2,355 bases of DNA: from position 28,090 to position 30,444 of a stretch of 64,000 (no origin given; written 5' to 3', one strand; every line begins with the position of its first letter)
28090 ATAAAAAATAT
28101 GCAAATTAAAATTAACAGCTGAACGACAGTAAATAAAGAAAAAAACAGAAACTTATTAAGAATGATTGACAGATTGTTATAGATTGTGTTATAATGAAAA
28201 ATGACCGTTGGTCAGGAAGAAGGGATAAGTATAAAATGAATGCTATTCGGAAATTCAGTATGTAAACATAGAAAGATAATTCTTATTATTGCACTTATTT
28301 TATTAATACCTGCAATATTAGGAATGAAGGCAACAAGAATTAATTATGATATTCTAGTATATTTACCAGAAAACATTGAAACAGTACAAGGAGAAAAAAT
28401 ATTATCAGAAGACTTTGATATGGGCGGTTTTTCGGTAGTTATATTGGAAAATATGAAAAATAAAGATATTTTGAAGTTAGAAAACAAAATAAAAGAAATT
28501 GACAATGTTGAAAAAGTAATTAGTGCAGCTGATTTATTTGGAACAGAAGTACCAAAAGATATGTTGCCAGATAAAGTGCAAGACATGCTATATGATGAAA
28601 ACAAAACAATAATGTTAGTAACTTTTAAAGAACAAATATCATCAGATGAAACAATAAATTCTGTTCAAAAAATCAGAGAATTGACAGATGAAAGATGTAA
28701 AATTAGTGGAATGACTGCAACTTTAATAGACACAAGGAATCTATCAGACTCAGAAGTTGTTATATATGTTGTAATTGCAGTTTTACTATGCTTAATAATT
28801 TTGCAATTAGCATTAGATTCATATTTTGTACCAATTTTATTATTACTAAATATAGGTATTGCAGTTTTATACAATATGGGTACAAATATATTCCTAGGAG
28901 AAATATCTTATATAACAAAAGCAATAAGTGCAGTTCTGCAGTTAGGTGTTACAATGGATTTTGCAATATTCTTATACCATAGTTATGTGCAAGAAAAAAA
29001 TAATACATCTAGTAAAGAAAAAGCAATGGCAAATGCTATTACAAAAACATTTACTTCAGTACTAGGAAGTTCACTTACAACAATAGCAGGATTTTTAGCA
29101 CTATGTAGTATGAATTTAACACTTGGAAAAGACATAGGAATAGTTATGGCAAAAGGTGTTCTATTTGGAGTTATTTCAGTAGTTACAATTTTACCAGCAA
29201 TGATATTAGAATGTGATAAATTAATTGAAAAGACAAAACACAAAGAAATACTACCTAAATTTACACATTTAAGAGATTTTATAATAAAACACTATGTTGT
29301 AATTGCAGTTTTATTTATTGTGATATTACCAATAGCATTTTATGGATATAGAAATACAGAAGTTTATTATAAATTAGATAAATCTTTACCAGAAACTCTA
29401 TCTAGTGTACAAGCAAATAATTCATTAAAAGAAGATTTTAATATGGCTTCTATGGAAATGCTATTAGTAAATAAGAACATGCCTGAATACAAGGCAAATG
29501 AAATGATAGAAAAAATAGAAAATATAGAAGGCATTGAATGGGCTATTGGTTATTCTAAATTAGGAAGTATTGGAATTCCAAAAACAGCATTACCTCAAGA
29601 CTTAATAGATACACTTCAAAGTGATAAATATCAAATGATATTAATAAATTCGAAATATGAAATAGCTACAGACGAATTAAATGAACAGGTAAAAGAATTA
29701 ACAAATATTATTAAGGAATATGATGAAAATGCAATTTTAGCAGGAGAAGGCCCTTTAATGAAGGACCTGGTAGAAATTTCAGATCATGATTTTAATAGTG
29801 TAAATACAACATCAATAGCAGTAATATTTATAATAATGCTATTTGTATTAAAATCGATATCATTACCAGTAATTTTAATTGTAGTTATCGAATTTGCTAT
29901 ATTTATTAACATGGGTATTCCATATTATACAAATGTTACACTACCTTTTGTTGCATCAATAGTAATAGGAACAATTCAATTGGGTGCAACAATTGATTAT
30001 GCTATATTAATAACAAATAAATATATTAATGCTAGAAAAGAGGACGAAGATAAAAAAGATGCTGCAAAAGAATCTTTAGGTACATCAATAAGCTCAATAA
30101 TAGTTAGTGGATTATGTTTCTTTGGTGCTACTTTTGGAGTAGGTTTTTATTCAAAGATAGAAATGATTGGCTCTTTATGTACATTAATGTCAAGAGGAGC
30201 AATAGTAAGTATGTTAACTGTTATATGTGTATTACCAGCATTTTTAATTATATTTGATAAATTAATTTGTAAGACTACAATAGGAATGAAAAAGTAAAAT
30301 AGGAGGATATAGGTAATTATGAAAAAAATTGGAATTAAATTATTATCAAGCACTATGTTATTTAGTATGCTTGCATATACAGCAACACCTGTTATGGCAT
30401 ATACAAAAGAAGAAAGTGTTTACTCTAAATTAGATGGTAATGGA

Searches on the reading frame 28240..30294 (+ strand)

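Call 14: search_protein_families(library=pfam, proteins=[window:28240-30294:+], max_evalue=0.001)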
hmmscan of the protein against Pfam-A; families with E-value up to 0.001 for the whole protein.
window:28240-30294:+ (685 aa): 2 families
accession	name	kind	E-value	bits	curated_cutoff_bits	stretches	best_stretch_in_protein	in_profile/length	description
PF03176.21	MMPL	-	6.1e-59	200.1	20.5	2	80-322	50-299/333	MMPL family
PF00873.25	ACR_tran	-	0.00027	19.2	28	1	164-311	855-1002/1021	AcrB/AcrD/AcrF family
